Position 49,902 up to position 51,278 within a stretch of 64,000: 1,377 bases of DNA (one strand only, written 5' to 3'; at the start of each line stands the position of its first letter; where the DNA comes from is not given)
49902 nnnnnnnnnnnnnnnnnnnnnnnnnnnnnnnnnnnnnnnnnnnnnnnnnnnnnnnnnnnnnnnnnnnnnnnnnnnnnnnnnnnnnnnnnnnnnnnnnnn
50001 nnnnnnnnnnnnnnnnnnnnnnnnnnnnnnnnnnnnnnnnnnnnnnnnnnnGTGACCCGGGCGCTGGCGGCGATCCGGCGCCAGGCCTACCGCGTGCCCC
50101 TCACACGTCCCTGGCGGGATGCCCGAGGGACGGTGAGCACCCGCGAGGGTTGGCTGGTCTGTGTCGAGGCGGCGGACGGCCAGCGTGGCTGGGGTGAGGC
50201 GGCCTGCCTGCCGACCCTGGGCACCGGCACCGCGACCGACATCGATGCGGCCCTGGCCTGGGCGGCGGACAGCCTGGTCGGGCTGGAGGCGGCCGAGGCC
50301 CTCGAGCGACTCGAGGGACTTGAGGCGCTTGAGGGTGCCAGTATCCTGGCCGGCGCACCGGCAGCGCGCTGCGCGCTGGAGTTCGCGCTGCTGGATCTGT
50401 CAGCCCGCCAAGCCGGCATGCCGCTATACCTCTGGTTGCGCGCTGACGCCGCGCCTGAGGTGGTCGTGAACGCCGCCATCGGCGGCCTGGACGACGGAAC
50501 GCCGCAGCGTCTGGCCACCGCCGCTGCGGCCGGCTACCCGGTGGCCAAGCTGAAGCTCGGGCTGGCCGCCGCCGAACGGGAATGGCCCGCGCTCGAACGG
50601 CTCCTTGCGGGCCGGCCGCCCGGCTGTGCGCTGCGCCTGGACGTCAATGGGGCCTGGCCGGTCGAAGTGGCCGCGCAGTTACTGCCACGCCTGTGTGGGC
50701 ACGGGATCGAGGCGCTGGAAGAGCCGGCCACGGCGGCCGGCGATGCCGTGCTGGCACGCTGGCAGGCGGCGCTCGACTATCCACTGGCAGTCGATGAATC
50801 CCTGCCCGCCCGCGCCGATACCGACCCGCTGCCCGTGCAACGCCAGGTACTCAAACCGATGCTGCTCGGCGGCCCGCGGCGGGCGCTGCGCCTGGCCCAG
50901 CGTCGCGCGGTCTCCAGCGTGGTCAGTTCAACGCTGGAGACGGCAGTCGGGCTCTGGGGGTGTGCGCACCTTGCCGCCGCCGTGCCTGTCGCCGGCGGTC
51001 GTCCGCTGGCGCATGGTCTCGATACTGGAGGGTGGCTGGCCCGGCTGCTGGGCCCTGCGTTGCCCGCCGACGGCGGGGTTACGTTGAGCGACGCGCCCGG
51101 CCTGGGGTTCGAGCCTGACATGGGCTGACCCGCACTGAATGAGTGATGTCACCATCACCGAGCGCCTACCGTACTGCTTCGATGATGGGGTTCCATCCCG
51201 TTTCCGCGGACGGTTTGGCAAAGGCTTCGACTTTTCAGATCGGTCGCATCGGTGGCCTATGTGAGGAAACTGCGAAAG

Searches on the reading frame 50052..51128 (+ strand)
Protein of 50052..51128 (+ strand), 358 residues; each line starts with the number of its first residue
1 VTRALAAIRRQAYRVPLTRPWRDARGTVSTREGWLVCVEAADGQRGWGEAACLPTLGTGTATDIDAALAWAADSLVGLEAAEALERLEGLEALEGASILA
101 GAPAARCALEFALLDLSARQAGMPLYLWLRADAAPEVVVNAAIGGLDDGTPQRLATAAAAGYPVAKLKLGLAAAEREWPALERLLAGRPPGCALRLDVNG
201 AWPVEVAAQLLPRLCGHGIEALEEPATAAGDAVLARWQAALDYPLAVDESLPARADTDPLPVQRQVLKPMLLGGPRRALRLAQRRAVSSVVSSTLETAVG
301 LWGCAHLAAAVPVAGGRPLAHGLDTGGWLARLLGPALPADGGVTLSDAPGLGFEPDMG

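Call 4: search_protein_families(library=pfam, proteins=[window:50052-51128:+], max_evalue=0.01)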
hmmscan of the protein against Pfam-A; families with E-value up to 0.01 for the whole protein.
window:50052-51128:+ (358 aa): 3 families
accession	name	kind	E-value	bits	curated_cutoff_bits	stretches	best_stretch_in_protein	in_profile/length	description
PF13378.12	MR_MLE_C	-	8.1e-20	71.9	29.4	1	155-356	6-216/219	Enolase C-terminal domain-like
PF02746.21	MR_MLE_N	-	8.4e-10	39.3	22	1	15-126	11-113/117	Mandelate racemase / muconate lactonizing enzyme, N-terminal domain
PF21508.2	MenC_N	-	0.00011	22.7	27.3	1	24-70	20-65/94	MenC, N-terminal domain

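Call 8: search_protein_families(library=ncbifam, proteins=[window:50052-51128:+], max_evalue=0.01)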
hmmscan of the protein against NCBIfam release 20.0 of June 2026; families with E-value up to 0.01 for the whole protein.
window:50052-51128:+ (358 aa): 13 families
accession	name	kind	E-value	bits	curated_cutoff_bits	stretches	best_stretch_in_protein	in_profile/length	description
TIGR01927.1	menC_gam_Gplu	equivalog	1.9e-30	106.2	130.55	1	12-311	2-282/307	o-succinylbenzoate synthase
NF002739.0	PRK02714.1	equivalog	6.3e-25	88.3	259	1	11-328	8-304/320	o-succinylbenzoate synthase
NF002782.0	PRK02901.1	equivalog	6.6e-23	81.2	288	1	11-344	15-289/328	o-succinylbenzoate synthase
NF003473.0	PRK05105.1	equivalog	4.5e-21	75.2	236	1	13-311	11-290/331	o-succinylbenzoate synthase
NF042940.1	racemase_DgcA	equivalog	7.5e-18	64.8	400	1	12-267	5-239/323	N-acetyl-D-Glu racemase DgcA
TIGR02534.1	mucon_cyclo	subfamily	2e-17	63.3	334.95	1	14-312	10-315/368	muconate/chloromuconate family cycloisomerase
NF011708.0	PRK15129.1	equivalog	2.6e-11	43.1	343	1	16-342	12-317/321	L-Ala-D/L-Glu epimerase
TIGR01928.1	menC_lowGC_arch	equivalog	5.2e-10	38.9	200.65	1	13-305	3-294/325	o-succinylbenzoate synthase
NF047820.1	TalGalacDh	equivalog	3.2e-08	32.9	500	1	37-260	42-265/371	L-talarate/galactarate dehydratase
NF043002.1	HProlDhtase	equivalog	5.5e-08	32.1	500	1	33-357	33-356/366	cis-3-hydroxy-L-proline dehydratase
NF041118.1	A_G_epim_Thtga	equivalog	3.5e-05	23.1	500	1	17-256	15-248/341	L-Ala-D/L-Glu epimerase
NF010624.0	PRK14017.1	equivalog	0.00016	20.9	311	1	34-168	15-146/382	galactonate dehydratase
TIGR03247.1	glucar-dehydr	equivalog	0.0072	15.1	828.7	0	152-216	185-250/441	glucarate dehydratase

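Call 27: find_encoding_contigs(protein=window:50052-51128:+, flank=10000, max_places=10)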
Protein window:50052-51128:+ (358 aa): no gene with exactly this product is on record in the collection.

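Call 63: find_homologous_proteins(query=window:50052-51128:+, max_evalue=1e-30)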
Query window:50052-51128:+ (358 aa): 142 proteins with E <= 1e-30 among 8000 candidates; the best 120 are listed.
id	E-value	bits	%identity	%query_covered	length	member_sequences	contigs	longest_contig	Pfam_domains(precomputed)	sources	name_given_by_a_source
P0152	2.7e-223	759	100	100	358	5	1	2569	PF13378.13,PF02746.22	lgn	-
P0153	3.2e-160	552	76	98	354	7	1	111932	PF13378.13,PF02746.22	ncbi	-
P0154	5.5e-148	511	72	98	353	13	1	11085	PF13378.13,PF02746.22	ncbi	-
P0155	7.8e-145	501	70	98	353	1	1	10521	PF13378.13,PF02746.22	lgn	-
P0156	2.5e-138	480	68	99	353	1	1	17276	PF13378.13,PF02746.22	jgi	jgi:o-succinylbenzoate synthase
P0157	1.2e-86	310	52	99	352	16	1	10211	PF21508.3,PF13378.13,PF02746.22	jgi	jgi:o-succinylbenzoate synthase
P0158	4.0e-85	305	51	99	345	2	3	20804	PF21508.3,PF13378.13,PF02746.22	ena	-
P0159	8.6e-84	300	52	99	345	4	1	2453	PF21508.3,PF13378.13,PF02746.22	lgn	-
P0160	4.0e-83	298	52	99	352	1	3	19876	PF21508.3,PF13378.13,PF02746.22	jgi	jgi:o-succinylbenzoate synthase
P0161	6.3e-83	297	49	99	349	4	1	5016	PF21508.3,PF13378.13,PF02746.22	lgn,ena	-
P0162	1.8e-82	296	50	99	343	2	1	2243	PF21508.3,PF13378.13,PF02746.22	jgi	jgi:L-Ala-D/L-Glu epimerase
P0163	2.8e-81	292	50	99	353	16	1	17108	PF21508.3,PF13378.13,PF02746.22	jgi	-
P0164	8.9e-81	290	52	98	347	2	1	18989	PF21508.3,PF13378.13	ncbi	-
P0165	2.2e-80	289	50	99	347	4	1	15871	PF21508.3,PF13378.13,PF02746.22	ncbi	-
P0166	3.7e-80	288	50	99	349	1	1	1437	PF21508.3,PF13378.13,PF02746.22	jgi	jgi:o-succinylbenzoate synthase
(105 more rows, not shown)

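Call 64: find_encoding_contigs(protein=P0153, flank=8000, max_places=2)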
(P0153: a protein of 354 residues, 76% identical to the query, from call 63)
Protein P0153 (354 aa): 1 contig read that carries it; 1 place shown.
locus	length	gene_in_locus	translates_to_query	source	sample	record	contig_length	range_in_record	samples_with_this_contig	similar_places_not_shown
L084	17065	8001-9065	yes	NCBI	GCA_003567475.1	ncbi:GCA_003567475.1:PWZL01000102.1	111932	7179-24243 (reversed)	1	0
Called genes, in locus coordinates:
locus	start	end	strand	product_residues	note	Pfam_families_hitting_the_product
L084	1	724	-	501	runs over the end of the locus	PF00370:FGGY_N, PF02782:FGGY_C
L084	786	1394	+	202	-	PF03264:Cytochrom_NNT (weak), PF22113:Mtrc-MtrF_II-IV_dom (faint), PF09699:Paired_CXXCH_1 (faint), PF14522:Cytochrome_C7 (faint)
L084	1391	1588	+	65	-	-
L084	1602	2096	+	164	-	-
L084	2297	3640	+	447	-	PF00425:Chorismate_bind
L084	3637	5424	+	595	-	PF02776:TPP_enzyme_N, PF16582:TPP_enzyme_M_2, PF02775:TPP_enzyme_C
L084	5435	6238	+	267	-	PF00561:Abhydrolase_1, PF00975:Thioesterase (weak), PF12146:Hydrolase_4, PF12697:Abhydrolase_6, PF00756:Esterase (weak)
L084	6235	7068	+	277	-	PF00378:ECH_1, PF16113:ECH_2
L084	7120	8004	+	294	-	PF01040:UbiA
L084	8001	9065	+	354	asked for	PF02746:MR_MLE_N, PF13378:MR_MLE_C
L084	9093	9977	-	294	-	PF08894:DUF1838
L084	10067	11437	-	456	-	PF00501:AMP-binding, PF13193:AMP-binding_C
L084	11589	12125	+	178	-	PF09831:DUF2058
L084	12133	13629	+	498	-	PF05368:NmrA, PF13460:NAD_binding_10, PF11066:DUF2867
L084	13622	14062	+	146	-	PF10604:Polyketide_cyc2, PF03364:Polyketide_cyc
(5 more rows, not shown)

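Call 65: find_encoding_contigs(protein=P0154, flank=8000, max_places=2)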
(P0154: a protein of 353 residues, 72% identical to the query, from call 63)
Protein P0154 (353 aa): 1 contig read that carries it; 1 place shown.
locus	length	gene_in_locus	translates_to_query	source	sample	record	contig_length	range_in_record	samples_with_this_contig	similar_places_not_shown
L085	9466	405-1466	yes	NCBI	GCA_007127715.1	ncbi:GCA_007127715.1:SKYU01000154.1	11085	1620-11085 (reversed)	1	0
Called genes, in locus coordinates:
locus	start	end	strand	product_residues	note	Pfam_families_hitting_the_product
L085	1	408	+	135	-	?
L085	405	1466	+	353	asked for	PF02746:MR_MLE_N, PF13378:MR_MLE_C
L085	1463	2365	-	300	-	PF08894:DUF1838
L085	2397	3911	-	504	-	PF00501:AMP-binding, PF13193:AMP-binding_C (weak)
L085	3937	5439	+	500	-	PF01073:3Beta_HSD (faint), PF01370:Epimerase, PF05368:NmrA, PF13460:NAD_binding_10, PF11066:DUF2867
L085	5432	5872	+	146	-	PF10604:Polyketide_cyc2, PF03364:Polyketide_cyc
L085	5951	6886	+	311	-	PF01073:3Beta_HSD (weak), PF01370:Epimerase, PF05368:NmrA, PF07993:NAD_binding_4 (faint), PF13460:NAD_binding_10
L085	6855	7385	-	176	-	-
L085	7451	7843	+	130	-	PF06094:GGACT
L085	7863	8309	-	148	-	PF06713:bPH_4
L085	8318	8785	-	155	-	PF00582:Usp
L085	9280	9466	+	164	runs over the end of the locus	PF01035:DNA_binding_1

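Call 66: find_encoding_contigs(protein=P0156, flank=8000, max_places=2)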
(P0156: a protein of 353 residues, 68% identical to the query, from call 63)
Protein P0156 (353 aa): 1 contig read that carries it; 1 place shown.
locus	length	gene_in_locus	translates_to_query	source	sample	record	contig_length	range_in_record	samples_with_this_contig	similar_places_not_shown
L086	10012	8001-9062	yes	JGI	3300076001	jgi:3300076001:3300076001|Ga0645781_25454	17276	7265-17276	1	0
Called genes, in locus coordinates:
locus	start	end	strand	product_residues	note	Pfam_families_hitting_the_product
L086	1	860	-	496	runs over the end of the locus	PF00370:FGGY_N, PF02782:FGGY_C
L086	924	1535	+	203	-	PF03264:Cytochrom_NNT, PF22113:Mtrc-MtrF_II-IV_dom (faint), PF14522:Cytochrome_C7 (faint)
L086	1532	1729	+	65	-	-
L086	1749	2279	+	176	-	-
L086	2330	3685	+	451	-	PF00425:Chorismate_bind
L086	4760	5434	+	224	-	PF02775:TPP_enzyme_C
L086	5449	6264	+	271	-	PF12146:Hydrolase_4, PF00561:Abhydrolase_1, PF00975:Thioesterase (weak), PF12697:Abhydrolase_6, PF00756:Esterase (weak)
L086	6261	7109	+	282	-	PF00378:ECH_1, PF16113:ECH_2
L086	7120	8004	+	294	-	PF01040:UbiA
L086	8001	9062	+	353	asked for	PF02746:MR_MLE_N, PF13378:MR_MLE_C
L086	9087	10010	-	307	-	?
